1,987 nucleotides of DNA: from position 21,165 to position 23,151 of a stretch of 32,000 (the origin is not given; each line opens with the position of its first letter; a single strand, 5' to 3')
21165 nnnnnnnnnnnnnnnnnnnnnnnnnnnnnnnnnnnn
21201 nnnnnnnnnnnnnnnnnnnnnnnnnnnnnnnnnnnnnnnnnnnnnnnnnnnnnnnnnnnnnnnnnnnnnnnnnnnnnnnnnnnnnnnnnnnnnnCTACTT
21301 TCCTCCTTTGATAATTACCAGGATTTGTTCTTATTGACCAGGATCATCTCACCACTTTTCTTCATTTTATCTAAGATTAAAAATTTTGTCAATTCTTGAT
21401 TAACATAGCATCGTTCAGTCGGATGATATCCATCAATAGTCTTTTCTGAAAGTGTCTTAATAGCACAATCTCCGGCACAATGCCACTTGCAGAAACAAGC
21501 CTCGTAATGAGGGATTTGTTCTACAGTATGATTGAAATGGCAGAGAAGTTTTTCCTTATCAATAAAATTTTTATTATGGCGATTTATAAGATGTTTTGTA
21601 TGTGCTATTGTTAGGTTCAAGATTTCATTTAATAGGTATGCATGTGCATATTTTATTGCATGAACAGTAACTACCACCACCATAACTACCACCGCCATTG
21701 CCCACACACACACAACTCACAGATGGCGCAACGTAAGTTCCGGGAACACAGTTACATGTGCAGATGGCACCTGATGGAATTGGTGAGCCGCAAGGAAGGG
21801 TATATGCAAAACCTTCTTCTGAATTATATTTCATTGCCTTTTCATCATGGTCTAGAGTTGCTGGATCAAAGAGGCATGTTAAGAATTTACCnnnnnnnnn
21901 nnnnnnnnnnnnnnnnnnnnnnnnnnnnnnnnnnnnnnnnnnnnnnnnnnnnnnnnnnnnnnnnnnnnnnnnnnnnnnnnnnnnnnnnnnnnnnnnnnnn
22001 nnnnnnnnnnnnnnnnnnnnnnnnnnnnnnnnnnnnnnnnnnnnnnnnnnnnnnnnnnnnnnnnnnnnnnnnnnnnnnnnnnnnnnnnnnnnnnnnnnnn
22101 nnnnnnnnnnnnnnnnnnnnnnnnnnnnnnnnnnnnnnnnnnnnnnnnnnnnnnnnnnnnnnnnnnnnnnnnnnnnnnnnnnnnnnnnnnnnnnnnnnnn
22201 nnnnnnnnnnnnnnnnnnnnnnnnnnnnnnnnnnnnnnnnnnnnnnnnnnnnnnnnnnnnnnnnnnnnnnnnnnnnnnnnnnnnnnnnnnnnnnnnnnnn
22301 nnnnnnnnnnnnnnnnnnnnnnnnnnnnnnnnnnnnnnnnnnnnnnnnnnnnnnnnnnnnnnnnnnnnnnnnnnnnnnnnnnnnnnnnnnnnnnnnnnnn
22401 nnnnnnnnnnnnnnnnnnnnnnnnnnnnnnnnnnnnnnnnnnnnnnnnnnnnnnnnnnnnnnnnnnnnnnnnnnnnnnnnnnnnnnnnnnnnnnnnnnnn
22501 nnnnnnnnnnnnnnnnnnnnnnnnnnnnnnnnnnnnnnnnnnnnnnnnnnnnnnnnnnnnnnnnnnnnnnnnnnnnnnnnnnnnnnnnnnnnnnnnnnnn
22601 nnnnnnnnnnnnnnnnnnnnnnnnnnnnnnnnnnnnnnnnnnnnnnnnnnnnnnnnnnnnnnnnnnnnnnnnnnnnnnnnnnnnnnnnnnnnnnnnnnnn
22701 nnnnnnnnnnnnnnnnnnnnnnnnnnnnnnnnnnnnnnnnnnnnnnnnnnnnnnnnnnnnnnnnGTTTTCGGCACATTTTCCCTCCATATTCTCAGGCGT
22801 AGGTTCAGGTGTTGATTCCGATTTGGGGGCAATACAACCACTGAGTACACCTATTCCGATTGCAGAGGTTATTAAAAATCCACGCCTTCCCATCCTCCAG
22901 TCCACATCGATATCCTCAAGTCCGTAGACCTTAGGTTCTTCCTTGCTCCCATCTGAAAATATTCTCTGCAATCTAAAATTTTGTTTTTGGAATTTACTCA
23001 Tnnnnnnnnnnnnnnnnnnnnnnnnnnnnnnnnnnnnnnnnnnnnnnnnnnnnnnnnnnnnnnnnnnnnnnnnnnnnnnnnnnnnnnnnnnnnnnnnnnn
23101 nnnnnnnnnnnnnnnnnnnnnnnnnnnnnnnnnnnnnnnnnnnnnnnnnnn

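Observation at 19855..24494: Radical SAM/SPASM enzyme coupled to Tat-exported WD40 lipoproteins with a conserved Cys-rich tail: candidate protein-scale RiPP-like maturation system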

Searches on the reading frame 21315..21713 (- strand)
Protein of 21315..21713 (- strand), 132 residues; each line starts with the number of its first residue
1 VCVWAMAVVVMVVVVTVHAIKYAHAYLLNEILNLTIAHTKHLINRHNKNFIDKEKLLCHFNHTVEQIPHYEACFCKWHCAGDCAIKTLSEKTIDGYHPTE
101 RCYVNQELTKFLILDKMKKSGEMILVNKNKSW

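Call 3: search_protein_families(library=ncbifam, proteins=[window:21315-21713:-], max_evalue=0.01)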
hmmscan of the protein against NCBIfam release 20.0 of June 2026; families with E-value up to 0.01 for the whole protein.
window:21315-21713:- (132 aa): 0 families

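Call 4: search_protein_families(library=pfam, proteins=[window:21315-21713:-], max_evalue=0.01)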
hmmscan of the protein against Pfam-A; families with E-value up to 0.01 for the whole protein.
window:21315-21713:- (132 aa): 0 families

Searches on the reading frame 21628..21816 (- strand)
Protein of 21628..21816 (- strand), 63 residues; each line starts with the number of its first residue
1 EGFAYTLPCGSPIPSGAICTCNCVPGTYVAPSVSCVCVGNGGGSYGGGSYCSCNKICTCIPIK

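Call 29: find_related_loci(query=A2, collection=metagenome_contigs, flank=5000)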
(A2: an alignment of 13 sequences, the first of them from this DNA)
Query A2 (63 aa) in metagenome_contigs; peptide patterns used: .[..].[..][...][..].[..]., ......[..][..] (x = any residue, [..] = any of these).
600 stretches matched a pattern (row limit reached: there are more); 191 encode a relative of the query (tblastn E <= 1e-3); the best 80 are kept; 80 distinct loci.
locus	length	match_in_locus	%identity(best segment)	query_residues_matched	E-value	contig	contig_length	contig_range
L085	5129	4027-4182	63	3-62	4e-25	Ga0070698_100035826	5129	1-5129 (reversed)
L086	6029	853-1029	61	1-62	8e-24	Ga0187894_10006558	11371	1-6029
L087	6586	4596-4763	56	5-63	6e-22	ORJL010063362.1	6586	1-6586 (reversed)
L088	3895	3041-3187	64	5-62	2e-21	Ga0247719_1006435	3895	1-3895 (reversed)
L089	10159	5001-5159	59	5-63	4e-21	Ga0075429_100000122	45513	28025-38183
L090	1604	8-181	64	5-62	4e-20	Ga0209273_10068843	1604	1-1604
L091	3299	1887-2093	54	4-62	5e-20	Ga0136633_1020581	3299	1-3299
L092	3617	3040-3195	62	5-62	1e-19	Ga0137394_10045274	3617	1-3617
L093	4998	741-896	62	3-62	1e-19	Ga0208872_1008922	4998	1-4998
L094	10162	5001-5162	57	5-62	3e-19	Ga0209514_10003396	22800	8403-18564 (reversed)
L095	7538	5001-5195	58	1-62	9e-19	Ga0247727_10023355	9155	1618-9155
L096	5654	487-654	59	5-62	3e-18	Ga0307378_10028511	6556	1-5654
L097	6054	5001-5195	59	5-63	6e-18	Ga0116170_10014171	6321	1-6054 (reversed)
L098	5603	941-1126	61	1-62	1e-17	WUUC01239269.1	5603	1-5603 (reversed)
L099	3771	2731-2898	63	4-62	2e-17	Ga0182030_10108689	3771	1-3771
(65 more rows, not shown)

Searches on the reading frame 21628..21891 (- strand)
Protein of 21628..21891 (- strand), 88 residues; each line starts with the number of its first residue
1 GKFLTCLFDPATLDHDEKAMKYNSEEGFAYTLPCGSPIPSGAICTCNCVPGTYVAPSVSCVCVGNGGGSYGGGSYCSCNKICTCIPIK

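Call 9: find_homologous_proteins(query=window:21628-21891:-, max_evalue=0.01)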
Query seq(88 aa) (88 aa): 11 proteins with E <= 0.01 among 12 candidates.
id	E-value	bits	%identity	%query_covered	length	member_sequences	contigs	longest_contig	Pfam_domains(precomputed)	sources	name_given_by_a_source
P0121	5.6e-20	89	52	100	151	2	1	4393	PF25168.2,PF25174.2,PF24814.2,PF24105.2,PF24805.2,PF23381.2,PF25173.2,PF12894.14,PF25175.2,PF24817.2,PF24796.2,PF25172.2,PF25391.2,PF24807.2,PF25047.1,PF00400.39,PF23414.2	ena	-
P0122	4.3e-19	86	56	100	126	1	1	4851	PF25168.2,PF25174.2,PF24814.2,PF24105.2,PF24805.2,PF23381.2,PF25173.2,PF25175.2,PF24817.2,PF25172.2,PF24807.2,PF00400.39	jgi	-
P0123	5.5e-18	83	52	97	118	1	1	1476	-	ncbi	-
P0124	1.2e-14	72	48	100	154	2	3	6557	PF25168.2,PF25174.2,PF24814.2,PF24105.2,PF24805.2,PF25048.2,PF23381.2,PF25173.2,PF12894.14,PF25175.2,PF24817.2,PF24796.2,PF25172.2,PF25391.2,PF24807.2,PF25047.1,PF00400.39,PF23414.2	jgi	jgi:WD40 repeat protein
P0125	8.4e-13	66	45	95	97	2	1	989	-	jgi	-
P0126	5.4e-8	51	44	99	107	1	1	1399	-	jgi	jgi:hypothetical protein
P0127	9.8e-8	50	53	66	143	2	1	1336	-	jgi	jgi:hypothetical protein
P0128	3.2e-7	48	51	65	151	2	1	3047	-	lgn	-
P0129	6.9e-7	47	44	80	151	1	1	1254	-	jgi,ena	jgi:hypothetical protein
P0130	8.8e-7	47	50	66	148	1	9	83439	-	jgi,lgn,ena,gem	-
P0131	4.1e-6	45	59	66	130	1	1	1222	-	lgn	-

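Call 12: find_encoding_contigs(protein=P0130, flank=6000, max_places=4)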
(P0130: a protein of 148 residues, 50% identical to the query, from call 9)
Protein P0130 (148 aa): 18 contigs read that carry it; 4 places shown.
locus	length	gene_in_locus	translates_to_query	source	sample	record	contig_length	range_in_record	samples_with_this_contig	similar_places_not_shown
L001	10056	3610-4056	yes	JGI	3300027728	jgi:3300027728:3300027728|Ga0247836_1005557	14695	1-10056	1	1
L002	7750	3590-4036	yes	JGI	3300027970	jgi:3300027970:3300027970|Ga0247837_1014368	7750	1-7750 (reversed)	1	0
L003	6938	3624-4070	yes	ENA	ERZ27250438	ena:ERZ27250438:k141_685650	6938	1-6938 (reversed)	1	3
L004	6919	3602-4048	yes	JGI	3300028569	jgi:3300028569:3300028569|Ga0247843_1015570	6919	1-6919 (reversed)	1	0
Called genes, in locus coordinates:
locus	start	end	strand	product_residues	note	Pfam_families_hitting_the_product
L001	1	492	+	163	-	?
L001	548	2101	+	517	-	PF07603:Lcl_C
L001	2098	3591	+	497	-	PF04055:Radical_SAM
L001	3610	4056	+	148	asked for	-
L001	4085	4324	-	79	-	-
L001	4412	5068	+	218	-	-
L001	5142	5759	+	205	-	-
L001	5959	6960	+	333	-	-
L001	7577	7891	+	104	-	PF01527:HTH_Tnp_1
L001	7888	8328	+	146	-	PF13276:HTH_21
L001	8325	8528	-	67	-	-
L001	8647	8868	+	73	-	PF13683:rve_3, PF13333:rve_2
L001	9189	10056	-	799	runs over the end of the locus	PF18262:PhetRS_B1 (faint), PF01588:tRNA_bind, PF03483:B3_4, PF03484:B5, PF17759:tRNA_synthFbeta, PF03147:FDX-ACB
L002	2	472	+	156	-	?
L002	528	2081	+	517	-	PF07603:Lcl_C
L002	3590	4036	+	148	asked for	-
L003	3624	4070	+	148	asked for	-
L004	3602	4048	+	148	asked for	-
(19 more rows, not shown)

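Call 23: search_protein_families(library=ncbifam, proteins=[P0130, P0127, window:21628-21891:-], max_evalue=10)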
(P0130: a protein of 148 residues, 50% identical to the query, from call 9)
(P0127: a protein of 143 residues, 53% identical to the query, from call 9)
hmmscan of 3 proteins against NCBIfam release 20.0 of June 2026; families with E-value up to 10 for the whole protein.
P0130 (148 aa): 0 families

P0127 (143 aa): 0 families

seq(88 aa): 0 families

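Call 24: search_protein_families(library=pfam, proteins=[P0130, P0127, window:21628-21891:-], max_evalue=10)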
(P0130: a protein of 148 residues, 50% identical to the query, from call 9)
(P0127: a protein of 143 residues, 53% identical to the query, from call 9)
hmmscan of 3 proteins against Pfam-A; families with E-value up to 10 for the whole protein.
P0130 (148 aa): 3 families
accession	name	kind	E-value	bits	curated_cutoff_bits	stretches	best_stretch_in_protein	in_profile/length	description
PF02068.22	Metallothio_PEC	-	0.019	15.7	31.8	1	100-143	8-48/75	Plant PEC family metallothionein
PF13670.12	PepSY_2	-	0.11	12.9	24.3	1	45-95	7-58/83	Peptidase propeptide and YPEB domain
PF25210.1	Kelch_FKB95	-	0.13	12.3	70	1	80-100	107-127/268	FKB95, Kelch-repeats domain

P0127 (143 aa): 0 families

seq(88 aa): 0 families

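Call 45: search_protein_representatives(alignment_id=A4)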
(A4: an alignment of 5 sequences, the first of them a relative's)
Query: 5 sequences, 145 profile positions. Proteins with E-value up to 0.001 (for the whole library): 662; up to 1e-10: 299; up to 1e-30: 24. The best 150 are listed.
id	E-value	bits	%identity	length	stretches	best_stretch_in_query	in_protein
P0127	9.8e-80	281.7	-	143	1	1-145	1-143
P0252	2.7e-37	144.0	-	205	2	74-145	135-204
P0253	2.7e-36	140.8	-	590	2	76-143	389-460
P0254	3.6e-34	133.9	-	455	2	71-145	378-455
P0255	1.1e-33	132.3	-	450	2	4-74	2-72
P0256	1.2e-33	132.2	-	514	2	74-144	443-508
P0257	1.7e-33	131.7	-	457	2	1-62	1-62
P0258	1.8e-33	131.6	-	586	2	78-144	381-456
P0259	2.9e-33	131.0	-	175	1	4-145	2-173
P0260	3.3e-33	130.7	-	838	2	78-143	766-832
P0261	2.4e-32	128.0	-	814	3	1-62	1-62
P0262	2.8e-32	127.8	-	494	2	76-143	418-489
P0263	4.6e-32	127.0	-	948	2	79-144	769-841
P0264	5.6e-32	126.8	-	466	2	78-144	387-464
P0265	6.5e-32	126.6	-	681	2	78-143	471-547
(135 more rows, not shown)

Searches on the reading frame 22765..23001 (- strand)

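Call 23: search_protein_families(library=ncbifam, proteins=[window:22765-23001:-], max_evalue=10)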
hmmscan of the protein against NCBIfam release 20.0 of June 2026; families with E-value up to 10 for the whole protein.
seq(79 aa): 0 families

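Call 24: search_protein_families(library=pfam, proteins=[window:22765-23001:-], max_evalue=10)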
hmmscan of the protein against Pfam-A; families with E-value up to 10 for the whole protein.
seq(79 aa): 1 family
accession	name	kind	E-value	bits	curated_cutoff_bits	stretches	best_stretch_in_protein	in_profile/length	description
PF23670.1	PIGBOS1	-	0.41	11.3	27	1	37-55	1-21/54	PIGBOS1-like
